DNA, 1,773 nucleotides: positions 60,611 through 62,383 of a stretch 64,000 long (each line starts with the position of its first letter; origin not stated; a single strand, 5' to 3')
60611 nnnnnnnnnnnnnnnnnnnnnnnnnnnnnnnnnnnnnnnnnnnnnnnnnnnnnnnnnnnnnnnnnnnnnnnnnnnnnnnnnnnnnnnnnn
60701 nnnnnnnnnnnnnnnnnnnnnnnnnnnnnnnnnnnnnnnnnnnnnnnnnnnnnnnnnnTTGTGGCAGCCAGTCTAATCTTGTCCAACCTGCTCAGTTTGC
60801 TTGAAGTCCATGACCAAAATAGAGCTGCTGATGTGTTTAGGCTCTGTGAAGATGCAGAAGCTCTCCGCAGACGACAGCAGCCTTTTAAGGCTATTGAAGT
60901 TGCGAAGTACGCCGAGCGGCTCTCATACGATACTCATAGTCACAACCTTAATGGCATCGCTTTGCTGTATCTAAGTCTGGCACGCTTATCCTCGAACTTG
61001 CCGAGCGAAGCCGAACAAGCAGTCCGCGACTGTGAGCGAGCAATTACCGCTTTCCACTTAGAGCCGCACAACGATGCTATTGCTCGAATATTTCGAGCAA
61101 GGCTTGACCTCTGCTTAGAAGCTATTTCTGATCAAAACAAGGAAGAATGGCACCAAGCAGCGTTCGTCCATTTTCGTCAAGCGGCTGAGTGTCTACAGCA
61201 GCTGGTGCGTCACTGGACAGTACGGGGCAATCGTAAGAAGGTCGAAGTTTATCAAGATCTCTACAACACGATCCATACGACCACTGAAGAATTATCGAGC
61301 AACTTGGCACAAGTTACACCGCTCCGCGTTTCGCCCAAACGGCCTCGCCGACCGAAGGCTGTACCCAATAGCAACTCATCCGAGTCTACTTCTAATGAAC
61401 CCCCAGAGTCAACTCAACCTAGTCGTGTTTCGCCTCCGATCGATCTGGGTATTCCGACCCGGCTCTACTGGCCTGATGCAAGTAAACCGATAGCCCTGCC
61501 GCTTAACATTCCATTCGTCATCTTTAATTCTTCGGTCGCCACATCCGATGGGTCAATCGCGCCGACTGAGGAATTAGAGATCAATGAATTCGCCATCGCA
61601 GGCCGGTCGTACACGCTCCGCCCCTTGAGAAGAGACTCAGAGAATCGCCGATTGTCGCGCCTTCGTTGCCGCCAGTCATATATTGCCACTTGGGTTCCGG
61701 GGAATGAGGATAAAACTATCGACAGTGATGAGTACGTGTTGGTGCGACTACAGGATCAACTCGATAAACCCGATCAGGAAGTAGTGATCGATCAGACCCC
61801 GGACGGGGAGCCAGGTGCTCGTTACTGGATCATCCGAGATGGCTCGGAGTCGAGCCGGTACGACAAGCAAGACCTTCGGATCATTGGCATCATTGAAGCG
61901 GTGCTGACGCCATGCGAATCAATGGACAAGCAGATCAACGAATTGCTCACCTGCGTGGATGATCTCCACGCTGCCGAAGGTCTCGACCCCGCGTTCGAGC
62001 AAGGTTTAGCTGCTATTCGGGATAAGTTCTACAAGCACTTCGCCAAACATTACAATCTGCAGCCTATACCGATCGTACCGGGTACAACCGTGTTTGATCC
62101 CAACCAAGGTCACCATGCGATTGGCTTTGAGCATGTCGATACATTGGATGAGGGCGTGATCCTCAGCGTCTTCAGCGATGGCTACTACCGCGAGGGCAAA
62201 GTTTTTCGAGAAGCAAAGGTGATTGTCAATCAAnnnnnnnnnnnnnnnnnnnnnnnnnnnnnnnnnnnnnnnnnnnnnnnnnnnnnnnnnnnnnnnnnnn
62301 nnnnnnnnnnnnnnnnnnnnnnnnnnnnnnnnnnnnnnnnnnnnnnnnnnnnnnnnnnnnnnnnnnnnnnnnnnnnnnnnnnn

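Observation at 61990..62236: GrpE-like C-terminal domain on the third gene of the second SPFH module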

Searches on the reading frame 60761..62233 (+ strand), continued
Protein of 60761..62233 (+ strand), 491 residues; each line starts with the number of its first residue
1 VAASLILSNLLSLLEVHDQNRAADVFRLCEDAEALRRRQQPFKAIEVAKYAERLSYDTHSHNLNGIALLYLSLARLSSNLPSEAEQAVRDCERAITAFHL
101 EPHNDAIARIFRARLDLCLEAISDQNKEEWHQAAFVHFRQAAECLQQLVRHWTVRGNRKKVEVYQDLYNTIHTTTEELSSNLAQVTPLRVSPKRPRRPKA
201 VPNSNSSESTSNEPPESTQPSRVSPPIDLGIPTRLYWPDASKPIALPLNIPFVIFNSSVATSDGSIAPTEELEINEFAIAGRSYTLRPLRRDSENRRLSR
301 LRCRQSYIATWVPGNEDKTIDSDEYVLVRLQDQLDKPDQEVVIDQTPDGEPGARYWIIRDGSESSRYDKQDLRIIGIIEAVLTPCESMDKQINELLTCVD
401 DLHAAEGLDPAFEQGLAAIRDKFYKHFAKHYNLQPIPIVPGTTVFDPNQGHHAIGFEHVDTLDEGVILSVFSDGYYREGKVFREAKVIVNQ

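Call 67: search_protein_families(library=pfam, proteins=[L005:173-1444:+, L005:2610-4535:+, L005:4535-7831:+, L005:7834-8787:+, L005:8892-10310:+, L005:10310-15742:+, L006:983-2233:+, L006:5330-6328:+, L006:8633-9592:+], max_evalue=0.1)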
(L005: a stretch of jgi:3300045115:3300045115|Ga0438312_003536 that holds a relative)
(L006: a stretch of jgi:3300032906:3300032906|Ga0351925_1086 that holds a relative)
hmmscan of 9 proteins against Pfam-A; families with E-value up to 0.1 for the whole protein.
L005:173-1444:+ (424 aa): 1 family
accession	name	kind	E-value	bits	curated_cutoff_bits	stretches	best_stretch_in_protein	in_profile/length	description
PF00004.35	AAA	-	0.0016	19.3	21.2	1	323-414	13-123/131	ATPase family associated with various cellular activities (AAA)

L005:2610-4535:+ (642 aa): 0 families

L005:4535-7831:+ (1099 aa): 2 families
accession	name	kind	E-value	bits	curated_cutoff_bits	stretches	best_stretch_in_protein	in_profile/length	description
PF01025.24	GrpE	-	4.8e-09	36.6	25.8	1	929-1082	6-153/165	GrpE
PF08655.15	DASH_Ask1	-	0.084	13.2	20.7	0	761-799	6-44/64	DASH complex subunit Ask1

L005:7834-8787:+ (318 aa): 1 family
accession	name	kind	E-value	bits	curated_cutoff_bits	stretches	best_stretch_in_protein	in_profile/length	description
PF06008.19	Laminin_I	-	0.057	13.6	34.6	0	8-41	51-84/259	Laminin Domain I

L005:8892-10310:+ (473 aa): 0 families

L005:10310-15742:+ (1811 aa): 4 families
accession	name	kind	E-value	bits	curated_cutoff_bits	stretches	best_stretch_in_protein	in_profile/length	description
PF00400.38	WD40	-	0.0019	19.1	27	0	205-225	12-33/39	WD domain, G-beta repeat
PF24817.1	WD40_WDHD1_1st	-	0.006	16.2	109.9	0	203-242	221-260/291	WDHD1 first WD40 domain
PF25174.1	Beta-prop_THOC3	-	0.025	14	305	0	205-258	89-144/272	THOC3 beta-propeller domain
PF25171.1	Beta-prop_WDR36-Utp21_1st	-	0.098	12.5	80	0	339-405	27-94/266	WDR36/Utp21 first beta-propeller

L006:983-2233:+ (417 aa): 1 family
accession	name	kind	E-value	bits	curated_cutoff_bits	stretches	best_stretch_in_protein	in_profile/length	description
PF16860.10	CX9C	-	0.036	14.4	26.4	0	218-239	10-31/44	CHCH-CHCH-like Cx9C, IMS import disulfide relay-system,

L006:5330-6328:+ (333 aa): 0 families

L006:8633-9592:+ (320 aa): 0 families

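Call 82: list_cluster_members(proteins=[P0001, P0020, P0022, P0006, P0030, P0015, P0058, P0061, P0090, P0078])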
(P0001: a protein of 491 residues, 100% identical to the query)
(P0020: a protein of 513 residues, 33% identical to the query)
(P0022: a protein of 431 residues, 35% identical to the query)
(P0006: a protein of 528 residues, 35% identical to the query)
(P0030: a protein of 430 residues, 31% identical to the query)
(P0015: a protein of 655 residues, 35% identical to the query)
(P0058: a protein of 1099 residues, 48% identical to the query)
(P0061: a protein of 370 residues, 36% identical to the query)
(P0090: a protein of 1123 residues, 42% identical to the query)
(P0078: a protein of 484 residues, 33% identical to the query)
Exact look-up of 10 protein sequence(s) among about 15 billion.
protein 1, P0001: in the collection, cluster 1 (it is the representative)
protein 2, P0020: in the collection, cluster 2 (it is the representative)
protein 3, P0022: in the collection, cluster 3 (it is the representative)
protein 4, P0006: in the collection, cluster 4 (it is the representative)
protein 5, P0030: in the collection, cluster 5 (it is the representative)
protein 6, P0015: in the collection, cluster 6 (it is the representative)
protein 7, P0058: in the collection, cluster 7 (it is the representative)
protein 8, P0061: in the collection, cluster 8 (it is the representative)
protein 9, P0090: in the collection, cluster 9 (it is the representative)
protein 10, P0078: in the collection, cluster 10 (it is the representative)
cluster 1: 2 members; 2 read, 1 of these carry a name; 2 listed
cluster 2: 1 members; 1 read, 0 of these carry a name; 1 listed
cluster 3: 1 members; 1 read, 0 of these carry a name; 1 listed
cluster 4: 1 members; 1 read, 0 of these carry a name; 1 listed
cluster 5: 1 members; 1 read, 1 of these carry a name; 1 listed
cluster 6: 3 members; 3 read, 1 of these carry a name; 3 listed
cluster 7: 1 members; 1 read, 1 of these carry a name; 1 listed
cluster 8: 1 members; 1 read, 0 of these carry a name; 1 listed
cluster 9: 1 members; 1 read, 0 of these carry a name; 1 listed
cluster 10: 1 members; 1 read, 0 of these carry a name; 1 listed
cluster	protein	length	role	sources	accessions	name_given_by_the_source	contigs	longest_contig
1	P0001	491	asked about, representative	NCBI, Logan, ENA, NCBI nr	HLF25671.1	MAG TPA: nucleotide exchange factor GrpE [Anaerolineae bacterium] | nucleotide exchange factor GrpE [Anaerolineae bacterium]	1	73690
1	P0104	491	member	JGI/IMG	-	-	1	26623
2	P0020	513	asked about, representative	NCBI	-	-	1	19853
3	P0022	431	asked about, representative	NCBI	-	-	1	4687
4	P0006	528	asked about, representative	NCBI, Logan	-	-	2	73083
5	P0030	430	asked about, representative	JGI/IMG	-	tetratricopeptide (TPR) repeat protein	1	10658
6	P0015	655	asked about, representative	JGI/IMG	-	-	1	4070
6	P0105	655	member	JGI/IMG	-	molecular chaperone GrpE (heat shock protein)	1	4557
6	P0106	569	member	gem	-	-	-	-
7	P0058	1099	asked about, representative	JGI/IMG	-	hypothetical protein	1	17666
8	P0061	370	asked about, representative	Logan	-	-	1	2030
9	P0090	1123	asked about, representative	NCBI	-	-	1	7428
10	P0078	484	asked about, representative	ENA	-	-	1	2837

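Call 97: find_related_loci(query=window:60761-62233:+, collection=viral_contigs, flank=5000)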
Query window:60761-62233:+ (491 aa) in viral_contigs; peptide patterns used: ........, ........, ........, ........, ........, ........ (x = any residue, [..] = any of these).
5 stretches matched a pattern, but none encodes a relative of the query by tblastn (E <= 1e-3).

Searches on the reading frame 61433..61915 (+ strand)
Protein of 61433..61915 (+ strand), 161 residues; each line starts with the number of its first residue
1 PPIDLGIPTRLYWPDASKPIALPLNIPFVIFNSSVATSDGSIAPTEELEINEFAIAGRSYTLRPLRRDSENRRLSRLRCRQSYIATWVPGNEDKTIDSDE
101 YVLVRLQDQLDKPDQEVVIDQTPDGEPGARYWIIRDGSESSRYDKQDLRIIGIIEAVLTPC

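Call 66: search_protein_families(library=pfam, proteins=[window:61433-61915:+], max_evalue=0.01)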
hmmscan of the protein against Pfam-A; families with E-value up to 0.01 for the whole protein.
window:61433-61915:+ (161 aa): 0 families

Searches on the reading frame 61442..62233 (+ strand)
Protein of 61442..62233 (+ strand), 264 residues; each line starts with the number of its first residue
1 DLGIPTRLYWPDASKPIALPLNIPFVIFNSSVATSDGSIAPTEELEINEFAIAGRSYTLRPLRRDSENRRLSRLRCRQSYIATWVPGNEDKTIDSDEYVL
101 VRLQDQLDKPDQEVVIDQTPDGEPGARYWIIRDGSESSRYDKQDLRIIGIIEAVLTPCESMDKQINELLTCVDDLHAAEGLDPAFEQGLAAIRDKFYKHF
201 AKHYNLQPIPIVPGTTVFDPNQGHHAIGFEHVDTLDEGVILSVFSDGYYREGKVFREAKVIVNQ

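Call 88: predict_structure(alignment_id=A5)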
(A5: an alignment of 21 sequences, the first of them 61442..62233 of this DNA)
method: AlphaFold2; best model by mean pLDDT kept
length: 264 residues; sequences in the alignment: 21
mean_pLDDT: 80.1   pTM: 0.61
mean pLDDT of the five models: 80.1, 79.0, 78.9, 78.9, 76.6
residues with pLDDT >= 90: 108; 70-90: 85; 50-70: 50; < 50: 21
segments of 3 or more residues with pLDDT < 50: 122-132
pLDDT, mean of each block of 10 residues (from residue 1): 70 65 50 52 75 83 69 80 82 86 85 79 44 47 74 88 90 92 94 95 94 98 98 98 96 96 98
secondary structure, 60 per line:
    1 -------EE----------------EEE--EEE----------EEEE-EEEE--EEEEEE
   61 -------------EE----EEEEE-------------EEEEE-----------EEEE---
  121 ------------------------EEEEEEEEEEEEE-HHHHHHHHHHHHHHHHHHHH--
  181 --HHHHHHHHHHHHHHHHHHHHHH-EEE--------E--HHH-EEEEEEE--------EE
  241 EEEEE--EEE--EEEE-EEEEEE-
elements in order: E26-28 E31-33 E44-47 E49-52 E55-60 E80-84 E98-102 E114-117 E145-157 H159-178 H183-204 E206-208 E224-230 E239-245 E248-250 E253-256 E258-263

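Call 94: fold_search(model_id=the predicted structure, library=pdb)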
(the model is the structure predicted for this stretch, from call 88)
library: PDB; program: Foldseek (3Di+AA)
matches with E <= 10: 59; with E <= 0.001: 10
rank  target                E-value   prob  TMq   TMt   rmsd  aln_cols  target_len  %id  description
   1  9a81_A                1.8e-06  1.00  0.32  0.44   3.1       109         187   21  Integrative model of GRPE-DNAK by crosslinking MS and deep learning (released 2024-09-18)
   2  9bls_C                9.0e-06  1.00  0.33  0.51   3.2       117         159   24  Structure of the human mitochondrial Hsp70 (mortalin; R126W mutant) bound to nucleotide exchange factor GrpEL1 (WT) (released 2025-01-15)
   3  1dkg_B                1.5e-05  1.00  0.33  0.55   2.9       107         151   28  CRYSTAL STRUCTURE OF THE NUCLEOTIDE EXCHANGE FACTOR GRPE BOUND TO THE ATPASE DOMAIN OF THE MOLECULAR CHAPERONE DNAK (released 1997-08-20)
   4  1dkg_A                1.7e-05  1.00  0.32  0.50   3.6       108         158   27  CRYSTAL STRUCTURE OF THE NUCLEOTIDE EXCHANGE FACTOR GRPE BOUND TO THE ATPASE DOMAIN OF THE MOLECULAR CHAPERONE DNAK (released 1997-08-20)
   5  9blt_C                2.3e-05  1.00  0.33  0.51   3.2       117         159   24  Structure of the human mitochondrial Hsp70 (mortalin; R126W mutant) bound to nucleotide exchange factor GrpEL1 (Y173A  (released 2025-01-15)
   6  4ani_A                3.5e-05  1.00  0.33  0.53   3.2       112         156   20  Structural basis for the intermolecular communication between DnaK and GrpE in the DnaK chaperone system from Geobacil (released 2012-05-23)
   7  9blt_B                2.0e-04  1.00  0.31  0.47   3.8       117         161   25  Structure of the human mitochondrial Hsp70 (mortalin; R126W mutant) bound to nucleotide exchange factor GrpEL1 (Y173A  (released 2025-01-15)
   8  3a6m_A                3.2e-04  1.00  0.27  0.41   6.1       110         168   29  Crystal structure of GrpE from Thermus thermophilus HB8 (released 2010-01-12)
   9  9bls_B                3.4e-04  1.00  0.31  0.47   3.8       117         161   25  Structure of the human mitochondrial Hsp70 (mortalin; R126W mutant) bound to nucleotide exchange factor GrpEL1 (WT) (released 2025-01-15)
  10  3a6m_B                3.6e-04  1.00  0.26  0.40   6.9       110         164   29  Crystal structure of GrpE from Thermus thermophilus HB8 (released 2010-01-12)
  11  4ani_B                4.0e-03  1.00  0.30  0.48   4.3       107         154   18  Structural basis for the intermolecular communication between DnaK and GrpE in the DnaK chaperone system from Geobacil (released 2012-05-23)
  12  8gb3_E                2.1e-02  1.00  0.30  0.52   3.8       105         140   27  Structure of the Mycobacterium tuberculosis Hsp70 protein DnaK bound to the nucleotide exchange factor GrpE (released 2024-01-31)
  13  3k2z_A                3.1e-01  0.38  0.22  0.29  14.7       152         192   16  Crystal structure of a LexA protein from Thermotoga maritima (released 2010-10-06)
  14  3k2z_B                7.2e-01  0.41  0.20  0.26   9.3        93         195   20  Crystal structure of a LexA protein from Thermotoga maritima (released 2010-10-06)
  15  7e1z_A                1.7e+00  0.02  0.08  0.03  13.4        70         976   13  Cryo EM structure of a Na+-bound Na+,K+-ATPase in the E1 state (released 2022-06-15)
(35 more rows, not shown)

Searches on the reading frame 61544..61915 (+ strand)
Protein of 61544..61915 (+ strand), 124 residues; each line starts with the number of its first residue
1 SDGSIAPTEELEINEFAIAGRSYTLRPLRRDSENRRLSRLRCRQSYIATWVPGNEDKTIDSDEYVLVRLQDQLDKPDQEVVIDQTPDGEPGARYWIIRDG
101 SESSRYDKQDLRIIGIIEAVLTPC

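Call 77: search_solved_structures(query=A4, max_evalue=1, show_alignments=1)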
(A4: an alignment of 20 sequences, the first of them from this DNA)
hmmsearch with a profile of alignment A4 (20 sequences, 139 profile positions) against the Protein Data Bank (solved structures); distinct sequences matched with E-value up to 1: 1.
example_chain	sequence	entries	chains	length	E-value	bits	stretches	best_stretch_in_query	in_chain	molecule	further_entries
8a22_Bl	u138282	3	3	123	0.83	12.5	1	19-72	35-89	uS12m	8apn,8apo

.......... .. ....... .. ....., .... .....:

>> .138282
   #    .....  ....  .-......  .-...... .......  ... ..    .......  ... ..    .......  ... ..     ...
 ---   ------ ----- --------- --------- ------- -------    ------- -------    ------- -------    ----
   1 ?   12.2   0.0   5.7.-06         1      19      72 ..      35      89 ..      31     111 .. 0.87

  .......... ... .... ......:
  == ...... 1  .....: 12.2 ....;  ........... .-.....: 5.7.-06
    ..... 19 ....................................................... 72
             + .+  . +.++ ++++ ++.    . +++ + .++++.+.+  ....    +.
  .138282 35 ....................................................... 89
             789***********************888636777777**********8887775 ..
